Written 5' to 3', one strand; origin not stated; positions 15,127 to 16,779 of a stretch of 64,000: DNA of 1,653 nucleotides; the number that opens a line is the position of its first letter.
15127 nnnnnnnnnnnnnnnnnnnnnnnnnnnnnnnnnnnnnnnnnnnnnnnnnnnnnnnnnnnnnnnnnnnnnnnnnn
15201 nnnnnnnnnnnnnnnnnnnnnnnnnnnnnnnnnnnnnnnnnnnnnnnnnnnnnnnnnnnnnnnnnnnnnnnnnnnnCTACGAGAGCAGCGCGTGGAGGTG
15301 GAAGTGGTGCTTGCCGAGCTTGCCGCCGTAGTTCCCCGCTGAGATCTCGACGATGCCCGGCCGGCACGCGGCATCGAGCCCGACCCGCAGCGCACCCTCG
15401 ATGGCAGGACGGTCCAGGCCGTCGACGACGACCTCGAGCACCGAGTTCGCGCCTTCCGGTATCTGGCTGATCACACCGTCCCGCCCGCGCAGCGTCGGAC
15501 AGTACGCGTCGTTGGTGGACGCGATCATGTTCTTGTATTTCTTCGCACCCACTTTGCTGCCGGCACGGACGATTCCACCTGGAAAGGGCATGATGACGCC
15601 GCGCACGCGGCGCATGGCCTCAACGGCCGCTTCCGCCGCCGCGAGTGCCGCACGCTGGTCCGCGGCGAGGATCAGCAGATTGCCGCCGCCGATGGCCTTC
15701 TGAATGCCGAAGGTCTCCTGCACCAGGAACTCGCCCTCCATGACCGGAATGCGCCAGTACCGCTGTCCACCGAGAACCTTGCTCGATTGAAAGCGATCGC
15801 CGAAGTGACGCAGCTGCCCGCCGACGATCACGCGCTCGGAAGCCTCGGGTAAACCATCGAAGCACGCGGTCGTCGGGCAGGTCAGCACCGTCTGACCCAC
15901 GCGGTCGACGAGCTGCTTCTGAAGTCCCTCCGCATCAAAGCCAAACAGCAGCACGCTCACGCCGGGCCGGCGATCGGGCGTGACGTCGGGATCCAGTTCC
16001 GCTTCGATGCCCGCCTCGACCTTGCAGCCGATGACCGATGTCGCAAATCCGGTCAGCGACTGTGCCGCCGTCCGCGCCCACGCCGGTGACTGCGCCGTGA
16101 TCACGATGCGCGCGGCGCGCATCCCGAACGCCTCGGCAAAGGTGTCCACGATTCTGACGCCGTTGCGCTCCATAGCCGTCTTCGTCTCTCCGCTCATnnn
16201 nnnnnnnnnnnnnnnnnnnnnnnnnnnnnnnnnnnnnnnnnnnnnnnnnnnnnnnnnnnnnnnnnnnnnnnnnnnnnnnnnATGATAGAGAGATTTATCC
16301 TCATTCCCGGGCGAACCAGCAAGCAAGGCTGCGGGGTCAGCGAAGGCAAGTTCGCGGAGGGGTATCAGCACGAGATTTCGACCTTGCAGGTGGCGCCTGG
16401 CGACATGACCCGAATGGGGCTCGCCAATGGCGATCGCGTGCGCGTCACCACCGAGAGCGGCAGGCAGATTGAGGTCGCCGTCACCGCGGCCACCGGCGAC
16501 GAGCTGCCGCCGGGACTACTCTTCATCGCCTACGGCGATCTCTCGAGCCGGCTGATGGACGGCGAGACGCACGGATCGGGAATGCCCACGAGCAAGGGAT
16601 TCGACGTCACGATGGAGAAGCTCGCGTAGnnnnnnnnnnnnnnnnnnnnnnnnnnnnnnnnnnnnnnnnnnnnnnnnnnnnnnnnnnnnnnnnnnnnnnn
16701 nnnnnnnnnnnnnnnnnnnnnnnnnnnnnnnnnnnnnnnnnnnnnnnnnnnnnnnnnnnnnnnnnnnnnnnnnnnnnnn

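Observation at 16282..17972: The FhcB-like subunit keeps Fe-S and Cys-His catalytic motifs and is preceded by an FwdD-like subunit: possibly a redox-active formyl-MFR dehydrogenase rather than a hydrolytic Fhc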

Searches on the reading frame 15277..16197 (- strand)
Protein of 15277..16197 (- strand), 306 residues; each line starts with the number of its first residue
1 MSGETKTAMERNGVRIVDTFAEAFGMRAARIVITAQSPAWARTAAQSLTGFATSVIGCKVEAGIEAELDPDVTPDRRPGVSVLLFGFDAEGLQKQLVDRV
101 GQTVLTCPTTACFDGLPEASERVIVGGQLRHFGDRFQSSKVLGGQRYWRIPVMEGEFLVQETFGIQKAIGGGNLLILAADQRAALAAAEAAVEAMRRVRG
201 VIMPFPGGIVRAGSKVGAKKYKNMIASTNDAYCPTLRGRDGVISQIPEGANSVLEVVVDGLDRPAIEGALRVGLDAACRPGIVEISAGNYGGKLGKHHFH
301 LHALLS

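Call 3: search_protein_families(library=pfam, proteins=[window:15277-16197:-])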
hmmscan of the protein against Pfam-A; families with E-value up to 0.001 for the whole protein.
window:15277-16197:- (306 aa): 2 families
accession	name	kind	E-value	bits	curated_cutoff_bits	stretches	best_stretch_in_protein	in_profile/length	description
PF02741.20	FTR_C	-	4.4e-61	205.7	25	1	155-304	1-149/149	FTR, proximal lobe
PF01913.23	FTR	-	5e-58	195.5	27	1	9-152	1-142/142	Formylmethanofuran-tetrahydromethanopterin formyltransferase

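Call 34: search_solved_structures(query=window:15277-16197:-, max_evalue=0.00001)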
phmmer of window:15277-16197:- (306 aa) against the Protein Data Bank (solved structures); distinct sequences matched with E-value up to 0.00001: 4.
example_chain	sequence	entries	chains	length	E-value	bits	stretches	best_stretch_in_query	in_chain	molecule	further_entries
6s6y_D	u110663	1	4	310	5.9e-96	324.4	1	11-305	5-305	Formylmethanofuran--tetrahydromethanopterin formyltransferase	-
1ftr_A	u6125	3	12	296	1.2e-94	320.1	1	9-304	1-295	FORMYLMETHANOFURAN:TETRAHYDROMETHANOPTERIN FORMYLTRANSFERASE | Formylmethanofuran--tetrahydromethanopterin formyltransferase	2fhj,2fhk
1m5s_A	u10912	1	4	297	3.3e-90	305.5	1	9-304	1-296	Formylmethanofuran--tetrahydromethanopterin formyltransferase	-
1m5h_A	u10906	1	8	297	6.6e-90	304.6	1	9-304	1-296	Formylmethanofuran--tetrahydromethanopterin formyltransferase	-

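Call 52: search_protein_families(library=ncbifam, proteins=[window:15277-16197:-])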
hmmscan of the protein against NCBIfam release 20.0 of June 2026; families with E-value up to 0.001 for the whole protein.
window:15277-16197:- (306 aa): 2 families
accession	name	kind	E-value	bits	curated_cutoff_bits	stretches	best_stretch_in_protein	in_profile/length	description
NF002554.0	PRK02114.1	subfamily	8.4e-131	435.8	297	1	9-305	1-296/297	formylmethanofuran--tetrahydromethanopterin N-formyltransferase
TIGR03119.1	one_C_fhcD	equivalog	2.9e-128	427.4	292.6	1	16-304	1-288/288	formylmethanofuran--tetrahydromethanopterin N-formyltransferase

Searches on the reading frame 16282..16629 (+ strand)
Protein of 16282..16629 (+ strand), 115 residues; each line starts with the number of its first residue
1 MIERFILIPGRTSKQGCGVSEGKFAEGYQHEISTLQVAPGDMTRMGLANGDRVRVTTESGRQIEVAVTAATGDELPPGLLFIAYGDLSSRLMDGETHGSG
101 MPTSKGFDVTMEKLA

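Call 3: search_protein_families(library=pfam, proteins=[window:16282-16629:+])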
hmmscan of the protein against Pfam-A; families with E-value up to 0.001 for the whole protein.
window:16282-16629:+ (115 aa): 1 family
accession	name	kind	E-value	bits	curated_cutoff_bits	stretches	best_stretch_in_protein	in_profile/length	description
PF01568.27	Molydop_binding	-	4.2e-10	40.1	26.8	1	5-98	1-100/110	Molydopterin dinucleotide binding domain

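Call 31: search_solved_structures(query=window:16282-16629:+, max_evalue=0.01, show_alignments=2)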
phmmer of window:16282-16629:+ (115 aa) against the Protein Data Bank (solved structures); distinct sequences matched with E-value up to 0.01: 5.
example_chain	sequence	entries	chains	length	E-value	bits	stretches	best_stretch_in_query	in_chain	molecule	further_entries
2ki8_A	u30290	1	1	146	5.5e-15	59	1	7-113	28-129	Tungsten formylmethanofuran dehydrogenase, subunit D (FwdD-2)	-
8rja_D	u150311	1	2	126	8.8e-14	55.1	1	7-112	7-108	Formylmethanofuran dehydrogenase subunit D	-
9sfi_S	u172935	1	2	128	2.4e-12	50.4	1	4-113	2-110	Formylmethanofuran dehydrogenase subunit D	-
5t5i_D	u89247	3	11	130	2.5e-10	43.9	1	4-109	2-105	Tungsten formylmethanofuran dehydrogenase subunit fwdD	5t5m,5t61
7bkb_J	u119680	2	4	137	2.7e-08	37.4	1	7-113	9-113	Formylmethanofuran dehydrogenase, subunit D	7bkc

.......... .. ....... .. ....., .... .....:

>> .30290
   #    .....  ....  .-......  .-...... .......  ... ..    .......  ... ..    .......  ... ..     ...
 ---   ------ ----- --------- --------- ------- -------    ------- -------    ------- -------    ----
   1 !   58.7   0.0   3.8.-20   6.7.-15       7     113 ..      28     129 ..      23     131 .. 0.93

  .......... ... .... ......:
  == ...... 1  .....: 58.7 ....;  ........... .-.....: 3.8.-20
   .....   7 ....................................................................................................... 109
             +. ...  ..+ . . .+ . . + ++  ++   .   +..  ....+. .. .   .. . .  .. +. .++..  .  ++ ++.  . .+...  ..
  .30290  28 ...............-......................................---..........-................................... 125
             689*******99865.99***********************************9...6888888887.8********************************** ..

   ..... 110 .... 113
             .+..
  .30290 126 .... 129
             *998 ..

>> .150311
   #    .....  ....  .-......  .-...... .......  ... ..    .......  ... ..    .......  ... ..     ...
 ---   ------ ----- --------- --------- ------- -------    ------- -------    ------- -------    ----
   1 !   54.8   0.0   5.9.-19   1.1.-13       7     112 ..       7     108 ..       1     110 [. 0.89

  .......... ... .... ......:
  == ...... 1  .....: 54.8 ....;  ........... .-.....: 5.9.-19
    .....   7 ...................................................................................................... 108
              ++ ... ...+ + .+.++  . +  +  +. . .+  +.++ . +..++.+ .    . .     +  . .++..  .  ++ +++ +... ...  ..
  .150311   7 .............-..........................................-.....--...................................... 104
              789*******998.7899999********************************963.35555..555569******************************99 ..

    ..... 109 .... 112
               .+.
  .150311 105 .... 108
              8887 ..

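Call 52: search_protein_families(library=ncbifam, proteins=[window:16282-16629:+])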
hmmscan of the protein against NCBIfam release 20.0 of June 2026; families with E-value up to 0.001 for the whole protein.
window:16282-16629:+ (115 aa): 1 family
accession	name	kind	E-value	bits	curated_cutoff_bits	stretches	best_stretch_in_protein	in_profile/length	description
NF042908.1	FMD_DH_FwdD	exception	2.1e-16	60.2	175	1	4-113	2-110/129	tungsten-dependent formylmethanofuran dehydrogenase subunit FwdD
